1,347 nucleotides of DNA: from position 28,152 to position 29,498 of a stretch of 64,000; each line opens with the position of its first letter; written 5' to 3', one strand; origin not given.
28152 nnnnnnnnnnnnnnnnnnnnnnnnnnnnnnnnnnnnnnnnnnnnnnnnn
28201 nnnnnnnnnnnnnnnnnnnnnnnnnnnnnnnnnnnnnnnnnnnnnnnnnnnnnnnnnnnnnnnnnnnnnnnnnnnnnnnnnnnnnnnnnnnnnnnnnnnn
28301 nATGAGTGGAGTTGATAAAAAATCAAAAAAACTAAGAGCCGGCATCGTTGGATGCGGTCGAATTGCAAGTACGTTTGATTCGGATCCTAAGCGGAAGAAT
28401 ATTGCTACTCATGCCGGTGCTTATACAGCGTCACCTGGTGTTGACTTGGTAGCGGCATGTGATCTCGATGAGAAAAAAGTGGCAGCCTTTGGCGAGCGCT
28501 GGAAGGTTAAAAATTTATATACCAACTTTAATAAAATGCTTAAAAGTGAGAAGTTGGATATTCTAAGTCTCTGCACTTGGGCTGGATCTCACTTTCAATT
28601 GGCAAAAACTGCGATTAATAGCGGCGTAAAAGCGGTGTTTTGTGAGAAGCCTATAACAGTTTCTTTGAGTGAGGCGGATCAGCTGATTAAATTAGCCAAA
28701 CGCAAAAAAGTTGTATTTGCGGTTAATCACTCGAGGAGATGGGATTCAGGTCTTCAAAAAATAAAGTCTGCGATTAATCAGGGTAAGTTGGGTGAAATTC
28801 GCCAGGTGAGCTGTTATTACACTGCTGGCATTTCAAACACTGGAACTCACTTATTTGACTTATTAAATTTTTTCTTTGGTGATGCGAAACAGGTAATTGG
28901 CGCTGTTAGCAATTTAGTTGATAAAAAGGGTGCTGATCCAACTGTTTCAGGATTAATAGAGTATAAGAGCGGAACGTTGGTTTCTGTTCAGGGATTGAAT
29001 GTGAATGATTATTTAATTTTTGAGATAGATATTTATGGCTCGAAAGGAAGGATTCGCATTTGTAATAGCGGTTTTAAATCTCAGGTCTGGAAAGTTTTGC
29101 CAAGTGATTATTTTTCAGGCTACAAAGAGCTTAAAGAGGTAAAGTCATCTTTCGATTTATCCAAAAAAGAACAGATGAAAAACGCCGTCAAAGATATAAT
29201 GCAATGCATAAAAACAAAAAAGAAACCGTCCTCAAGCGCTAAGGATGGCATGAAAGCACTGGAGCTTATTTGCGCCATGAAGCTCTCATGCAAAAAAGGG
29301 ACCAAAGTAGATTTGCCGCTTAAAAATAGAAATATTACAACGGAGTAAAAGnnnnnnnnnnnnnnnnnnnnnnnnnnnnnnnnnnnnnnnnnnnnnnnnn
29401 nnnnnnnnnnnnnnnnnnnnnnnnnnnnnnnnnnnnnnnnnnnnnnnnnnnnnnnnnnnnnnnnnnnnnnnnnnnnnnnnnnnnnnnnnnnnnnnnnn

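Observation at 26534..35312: Complete pseudaminic acid pathway with a PseA-type amidotransferase, interleaved with the phosphonate genes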

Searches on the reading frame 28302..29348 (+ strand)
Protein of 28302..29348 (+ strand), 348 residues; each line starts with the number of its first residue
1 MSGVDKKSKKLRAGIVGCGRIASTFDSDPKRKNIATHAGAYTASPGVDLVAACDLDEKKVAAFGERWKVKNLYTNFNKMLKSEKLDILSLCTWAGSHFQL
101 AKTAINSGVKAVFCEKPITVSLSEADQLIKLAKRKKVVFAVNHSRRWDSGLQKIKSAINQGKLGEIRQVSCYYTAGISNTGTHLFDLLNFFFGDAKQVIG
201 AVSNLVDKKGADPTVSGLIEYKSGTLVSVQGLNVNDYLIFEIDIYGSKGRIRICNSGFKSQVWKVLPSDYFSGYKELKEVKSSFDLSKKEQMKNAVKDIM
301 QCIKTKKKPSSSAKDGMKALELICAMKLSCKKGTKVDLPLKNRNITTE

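Call 3: search_protein_families(library=ncbifam, proteins=[window:28302-29348:+], max_evalue=0.00001)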
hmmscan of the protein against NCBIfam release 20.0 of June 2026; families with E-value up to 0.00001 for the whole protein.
window:28302-29348:+ (348 aa): 9 families
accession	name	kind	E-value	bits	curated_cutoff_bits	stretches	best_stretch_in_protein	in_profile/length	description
TIGR04380.1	myo_inos_iolG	equivalog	7.3e-33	113.8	355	1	11-336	2-329/330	inositol 2-dehydrogenase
NF040723.1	UDP-GlcNAcDh_Arch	equivalog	4e-29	102.1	450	1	36-171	14-146/302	UDP-N-acetylglucosamine 3-dehydrogenase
NF008607.0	PRK11579.1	subfamily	2.3e-22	79.5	330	1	10-171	4-150/346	oxidoreductase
NF007574.0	PRK10206.1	equivalog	7.6e-19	67.9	352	1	74-173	55-153/345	oxidoreductase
NF052479.1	LevoglcsnDh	equivalog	9.4e-16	57.5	650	1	52-174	41-162/386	levoglucosan dehydrogenase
NF041392.1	XylDh_Gfo6_Halo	equivalog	1.4e-14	53.7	350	1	72-172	70-169/350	D-xylose 1-dehydrogenase Gfo6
NF052679.1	InsChiInosDhIolG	equivalog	1.8e-14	53.6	540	1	45-174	26-156/343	bifunctional inositol 2-dehydrogenase/D-chiro-inositol 1-dehydrogenase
NF058561.1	BT_2158_fam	equivalog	3.6e-14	52.2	750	1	48-174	58-185/487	glycoside 3-dehydrogenase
NF058563.1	BT_2159_fam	equivalog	6.9e-10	38.5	650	1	44-185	22-163/350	disaccharide 3-dehydrogenase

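Call 9: search_protein_families(library=pfam, proteins=[window:28302-29348:+], max_evalue=0.001)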
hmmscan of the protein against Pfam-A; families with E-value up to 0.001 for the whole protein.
window:28302-29348:+ (348 aa): 3 families
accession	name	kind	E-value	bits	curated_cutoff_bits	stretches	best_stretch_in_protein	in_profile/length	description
PF01408.29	GFO_IDH_MocA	-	2.5e-24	86.7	24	1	12-143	2-120/120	Oxidoreductase family, NAD-binding Rossmann fold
PF02894.22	GFO_IDH_MocA_C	-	4e-15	56.6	22.9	1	179-338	45-218/218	Oxidoreductase family, C-terminal alpha/beta domain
PF22725.1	GFO_IDH_MocA_C3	-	7.9e-14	52.2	27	1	152-252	2-124/124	GFO/IDH/MocA C-terminal domain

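Call 17: search_solved_structures(query=window:28302-29348:+, max_evalue=1e-10)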
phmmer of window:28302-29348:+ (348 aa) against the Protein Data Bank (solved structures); distinct sequences matched with E-value up to 1e-10: 19.
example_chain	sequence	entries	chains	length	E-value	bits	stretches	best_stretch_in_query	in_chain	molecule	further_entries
3cea_A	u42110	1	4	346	6e-20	75.3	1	9-174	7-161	Myo-inositol 2-dehydrogenase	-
3ezy_A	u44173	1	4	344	4.2e-19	72.5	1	46-336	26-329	Dehydrogenase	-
3q2i_A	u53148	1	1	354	3.4e-18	69.5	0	8-170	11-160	dehydrogenase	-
3q2k_A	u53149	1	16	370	2.9e-16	63.2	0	4-170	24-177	oxidoreductase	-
3i23_A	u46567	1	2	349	3.1e-15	59.8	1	54-172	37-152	Oxidoreductase, Gfo/Idh/MocA family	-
3fd8_A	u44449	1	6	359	3.3e-15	59.7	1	54-172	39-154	Oxidoreductase, Gfo/Idh/MocA family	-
3f4l_A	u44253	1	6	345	2.3e-14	56.9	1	75-173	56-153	Putative oxidoreductase yhhX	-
5uhw_A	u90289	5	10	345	6.5e-14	55.4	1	41-262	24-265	Oxidoreductase protein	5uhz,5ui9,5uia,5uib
4n54_A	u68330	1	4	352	2.8e-13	53.3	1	8-258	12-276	Inositol dehydrogenase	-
3e82_A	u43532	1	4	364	4.4e-13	52.7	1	37-173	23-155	Putative oxidoreductase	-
4mkx_A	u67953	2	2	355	5.1e-13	52.5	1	8-259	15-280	Inositol dehydrogenase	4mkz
7xr9_A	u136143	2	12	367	6.2e-13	52.2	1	9-167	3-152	DgpA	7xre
3hnp_A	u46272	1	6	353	2.6e-12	50.2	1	55-172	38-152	Oxidoreductase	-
3kux_A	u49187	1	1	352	2.7e-12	50.1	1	36-168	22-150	Putative oxidoreductase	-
3ec7_A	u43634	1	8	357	3.2e-12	49.9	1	10-169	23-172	Putative Dehydrogenase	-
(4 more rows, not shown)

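Call 42: find_homologous_proteins(query=window:28302-29348:+, max_evalue=1e-20)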
Query window:28302-29348:+ (348 aa): 540 proteins with E <= 1e-20 among 2887 candidates; the best 120 are listed.
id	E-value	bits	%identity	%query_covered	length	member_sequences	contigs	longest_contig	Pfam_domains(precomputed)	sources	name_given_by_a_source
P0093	9.1e-227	770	100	100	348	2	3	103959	PF01408.29,PF22725.2,PF02894.23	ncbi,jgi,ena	-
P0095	1.4e-131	457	62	98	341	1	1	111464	PF01408.29,PF22725.2,PF02894.23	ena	-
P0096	2.4e-129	450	59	97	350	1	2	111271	PF01408.29,PF22725.2,PF02894.23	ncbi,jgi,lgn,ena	-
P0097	3.5e-128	446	58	99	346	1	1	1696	PF01408.29,PF22725.2,PF02894.23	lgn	-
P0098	2.0e-127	443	58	99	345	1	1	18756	PF01408.29,PF22725.2,PF02894.23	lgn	-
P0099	1.6e-126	440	58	97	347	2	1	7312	PF01408.29,PF22725.2,PF02894.23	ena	-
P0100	3.7e-126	439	59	98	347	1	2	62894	PF01408.29,PF22725.2,PF02894.23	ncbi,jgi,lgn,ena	-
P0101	4.0e-122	426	57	97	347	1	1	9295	PF01408.29,PF22725.2,PF02894.23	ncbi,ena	-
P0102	9.9e-121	421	56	98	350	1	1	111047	PF01408.29,PF22725.2,PF02894.23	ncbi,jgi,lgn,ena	-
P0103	5.8e-120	419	56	97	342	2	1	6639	PF01408.29,PF22725.2,PF02894.23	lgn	-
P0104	7.4e-120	419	56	96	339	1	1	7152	PF01408.29,PF22725.2,PF02894.23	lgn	-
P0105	9.2e-120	418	56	97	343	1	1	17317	PF01408.29,PF22725.2,PF02894.23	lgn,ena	-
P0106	2.0e-119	417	55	97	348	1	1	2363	PF01408.29,PF22725.2,PF02894.23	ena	-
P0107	2.7e-119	417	57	96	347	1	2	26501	PF01408.29,PF22725.2,PF02894.23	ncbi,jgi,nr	ncbi:MAG TPA: Gfo/Idh/MocA family oxidoreductase [Verrucomicrobiae bacterium]|jgi:predicted dehydrog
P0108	5.5e-119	416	55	96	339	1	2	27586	PF01408.29,PF22725.2,PF02894.23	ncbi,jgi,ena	-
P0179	2.5e-96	341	46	97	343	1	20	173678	PF01408.29,PF22725.2,PF02894.23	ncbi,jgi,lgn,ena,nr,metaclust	ncbi:Gfo/Idh/MocA family oxidoreductase [archaeon]|jgi:predicted dehydrogenase|nr:Gfo/Idh/MocA famil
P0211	9.6e-94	333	46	97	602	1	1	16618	PF01408.29,PF22725.2,PF13380.13,PF02894.23,PF12804.14,PF02348.26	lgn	-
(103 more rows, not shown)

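Call 43: find_encoding_contigs(protein=P0095, flank=10000, max_places=1)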
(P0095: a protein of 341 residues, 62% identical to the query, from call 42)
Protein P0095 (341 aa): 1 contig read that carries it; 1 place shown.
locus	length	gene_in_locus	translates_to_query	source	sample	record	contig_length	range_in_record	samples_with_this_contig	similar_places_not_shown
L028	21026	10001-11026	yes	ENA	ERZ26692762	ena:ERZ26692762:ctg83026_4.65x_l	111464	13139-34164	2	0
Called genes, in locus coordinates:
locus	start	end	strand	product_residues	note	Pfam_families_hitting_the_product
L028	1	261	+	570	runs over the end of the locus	PF13714:PEP_mutase, PF12804:NTP_transf_3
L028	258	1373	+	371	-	PF02776:TPP_enzyme_N (weak), PF02775:TPP_enzyme_C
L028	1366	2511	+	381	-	PF00465:Fe-ADH, PF13685:Fe-ADH_2, PF25137:ADH_Fe_C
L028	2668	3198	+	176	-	PF00293:NUDIX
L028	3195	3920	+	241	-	PF02224:Cytidylate_kin, PF13189:Cytidylate_kin2 (weak)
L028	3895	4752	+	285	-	-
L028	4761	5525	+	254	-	PF00535:Glycos_transf_2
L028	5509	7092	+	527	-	PF13231:PMT_2 (weak)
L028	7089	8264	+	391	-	PF00155:Aminotran_1_2, PF01041:DegT_DnrJ_EryC1, PF01212:Beta_elim_lyase, PF01053:Cys_Met_Meta_PP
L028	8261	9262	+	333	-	-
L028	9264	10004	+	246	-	PF02348:CTP_transf_3, PF12804:NTP_transf_3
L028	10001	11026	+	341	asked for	PF01408:GFO_IDH_MocA, PF22725:GFO_IDH_MocA_C3 (faint), PF02894:GFO_IDH_MocA_C (faint)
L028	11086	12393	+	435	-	PF01041:DegT_DnrJ_EryC1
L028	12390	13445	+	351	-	PF03102:NeuB, PF08666:SAF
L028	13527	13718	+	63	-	PF12728:HTH_17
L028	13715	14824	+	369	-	PF01370:Epimerase, PF02719:Polysacc_synt_2, PF04321:RmlD_sub_bind, PF05368:NmrA, PF01073:3Beta_HSD, PF07993:NAD_binding_4, PF13460:NAD_binding_10, PF16363:GDP_Man_Dehyd, +1 more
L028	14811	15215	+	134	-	PF00583:Acetyltransf_1, PF13302:Acetyltransf_3, PF13420:Acetyltransf_4, PF13523:Acetyltransf_8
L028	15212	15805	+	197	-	PF13302:Acetyltransf_3, PF00583:Acetyltransf_1, PF13420:Acetyltransf_4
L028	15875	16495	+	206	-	PF00117:GATase, PF07685:GATase_3 (weak), PF01174:SNO (weak), PF07722:Peptidase_C26 (weak)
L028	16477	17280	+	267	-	PF00977:His_biosynth, PF01207:Dus (faint)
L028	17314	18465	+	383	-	-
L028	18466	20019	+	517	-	PF01026:TatD_DNase, PF04909:Amidohydro_2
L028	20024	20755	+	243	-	PF00551:Formyl_trans_N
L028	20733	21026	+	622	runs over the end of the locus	-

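Call 44: find_encoding_contigs(protein=P0179, flank=8000, max_places=2)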
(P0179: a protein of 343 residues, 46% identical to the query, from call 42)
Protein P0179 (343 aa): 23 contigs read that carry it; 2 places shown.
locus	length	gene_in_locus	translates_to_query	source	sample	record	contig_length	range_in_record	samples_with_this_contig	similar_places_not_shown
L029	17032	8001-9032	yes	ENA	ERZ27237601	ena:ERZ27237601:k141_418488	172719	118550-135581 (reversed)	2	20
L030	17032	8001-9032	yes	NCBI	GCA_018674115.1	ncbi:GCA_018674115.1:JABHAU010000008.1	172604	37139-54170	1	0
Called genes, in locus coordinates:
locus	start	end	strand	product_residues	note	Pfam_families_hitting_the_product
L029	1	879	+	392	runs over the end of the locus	PF00155:Aminotran_1_2, PF01053:Cys_Met_Meta_PP (weak), PF00266:Aminotran_5, PF01041:DegT_DnrJ_EryC1, PF01212:Beta_elim_lyase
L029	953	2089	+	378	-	-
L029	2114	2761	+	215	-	PF00117:GATase, PF01174:SNO, PF07685:GATase_3 (weak)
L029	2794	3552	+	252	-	PF00977:His_biosynth, PF01207:Dus (faint), PF01180:DHO_dh (faint), PF03060:NMO (weak)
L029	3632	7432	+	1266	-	PF00583:Acetyltransf_1, PF13302:Acetyltransf_3, PF13420:Acetyltransf_4, PF02348:CTP_transf_3, PF12804:NTP_transf_3, PF01408:GFO_IDH_MocA, PF02894:GFO_IDH_MocA_C, PF22725:GFO_IDH_MocA_C3, +1 more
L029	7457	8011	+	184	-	PF13302:Acetyltransf_3, PF13420:Acetyltransf_4, PF00583:Acetyltransf_1, PF13523:Acetyltransf_8 (weak), PF13508:Acetyltransf_7 (weak)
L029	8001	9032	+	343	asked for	PF01408:GFO_IDH_MocA, PF02894:GFO_IDH_MocA_C, PF22725:GFO_IDH_MocA_C3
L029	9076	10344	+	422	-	PF01041:DegT_DnrJ_EryC1, PF00266:Aminotran_5 (faint)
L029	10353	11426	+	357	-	PF03102:NeuB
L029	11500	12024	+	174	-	PF13302:Acetyltransf_3, PF13420:Acetyltransf_4 (faint), PF00583:Acetyltransf_1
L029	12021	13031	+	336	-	-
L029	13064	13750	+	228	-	PF02585:PIG-L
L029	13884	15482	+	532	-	PF02776:TPP_enzyme_N, PF00205:TPP_enzyme_M, PF02775:TPP_enzyme_C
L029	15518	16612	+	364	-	PF21360:PylC-like_N, PF02655:ATP-grasp_3 (faint), PF02786:CPSase_L_D2 (faint), PF13535:ATP-grasp_4 (faint), PF15632:ATPgrasp_Ter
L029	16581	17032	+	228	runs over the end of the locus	PF00702:Hydrolase, PF13419:HAD_2, PF13242:Hydrolase_like (weak)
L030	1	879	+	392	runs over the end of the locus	PF00155:Aminotran_1_2, PF01053:Cys_Met_Meta_PP (weak), PF00266:Aminotran_5, PF01041:DegT_DnrJ_EryC1, PF01212:Beta_elim_lyase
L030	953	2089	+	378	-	-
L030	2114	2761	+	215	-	PF00117:GATase, PF01174:SNO, PF07685:GATase_3 (weak)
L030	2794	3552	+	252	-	PF00977:His_biosynth, PF01207:Dus (faint), PF01180:DHO_dh (faint), PF03060:NMO (weak)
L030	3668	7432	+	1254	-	PF00583:Acetyltransf_1, PF13302:Acetyltransf_3, PF13420:Acetyltransf_4, PF02348:CTP_transf_3, PF12804:NTP_transf_3, PF01408:GFO_IDH_MocA, PF02894:GFO_IDH_MocA_C, PF22725:GFO_IDH_MocA_C3, +1 more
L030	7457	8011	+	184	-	PF13302:Acetyltransf_3, PF13420:Acetyltransf_4, PF00583:Acetyltransf_1, PF13523:Acetyltransf_8 (weak), PF13508:Acetyltransf_7 (weak)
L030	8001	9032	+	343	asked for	PF01408:GFO_IDH_MocA, PF02894:GFO_IDH_MocA_C, PF22725:GFO_IDH_MocA_C3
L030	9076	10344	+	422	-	PF01041:DegT_DnrJ_EryC1, PF00266:Aminotran_5 (faint)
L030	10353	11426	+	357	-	PF03102:NeuB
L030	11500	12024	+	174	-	PF13302:Acetyltransf_3, PF13420:Acetyltransf_4 (faint), PF00583:Acetyltransf_1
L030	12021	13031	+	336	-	-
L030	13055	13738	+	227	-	PF02585:PIG-L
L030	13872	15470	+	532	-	PF02776:TPP_enzyme_N, PF00205:TPP_enzyme_M, PF02775:TPP_enzyme_C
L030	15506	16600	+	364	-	PF21360:PylC-like_N, PF02655:ATP-grasp_3 (faint), PF02786:CPSase_L_D2 (faint), PF13535:ATP-grasp_4 (faint), PF15632:ATPgrasp_Ter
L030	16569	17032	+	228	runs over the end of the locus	PF00702:Hydrolase, PF13419:HAD_2, PF13242:Hydrolase_like (weak)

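Call 45: find_encoding_contigs(protein=P0211, flank=8000, max_places=1)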
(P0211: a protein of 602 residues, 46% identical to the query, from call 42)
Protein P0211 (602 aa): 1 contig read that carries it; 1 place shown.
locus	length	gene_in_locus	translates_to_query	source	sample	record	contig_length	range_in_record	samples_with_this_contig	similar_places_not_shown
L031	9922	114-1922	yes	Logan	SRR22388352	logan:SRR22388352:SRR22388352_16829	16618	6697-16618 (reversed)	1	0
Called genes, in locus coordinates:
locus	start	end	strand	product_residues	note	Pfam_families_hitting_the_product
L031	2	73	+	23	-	?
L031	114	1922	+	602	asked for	PF02348:CTP_transf_3, PF12804:NTP_transf_3 (weak), PF13380:CoA_binding_2 (faint), PF01408:GFO_IDH_MocA, PF02894:GFO_IDH_MocA_C, PF22725:GFO_IDH_MocA_C3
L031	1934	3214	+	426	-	PF01041:DegT_DnrJ_EryC1, PF01053:Cys_Met_Meta_PP (weak), PF01212:Beta_elim_lyase, PF00266:Aminotran_5 (faint)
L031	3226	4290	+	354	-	PF00483:NTP_transferase, PF12804:NTP_transf_3 (weak)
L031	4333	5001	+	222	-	PF13302:Acetyltransf_3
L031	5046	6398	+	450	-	PF01943:Polysacc_synt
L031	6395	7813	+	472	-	-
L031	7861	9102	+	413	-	-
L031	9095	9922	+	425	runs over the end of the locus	PF13439:Glyco_transf_4, PF13579:Glyco_trans_4_4, PF00534:Glycos_transf_1, PF13692:Glyco_trans_1_4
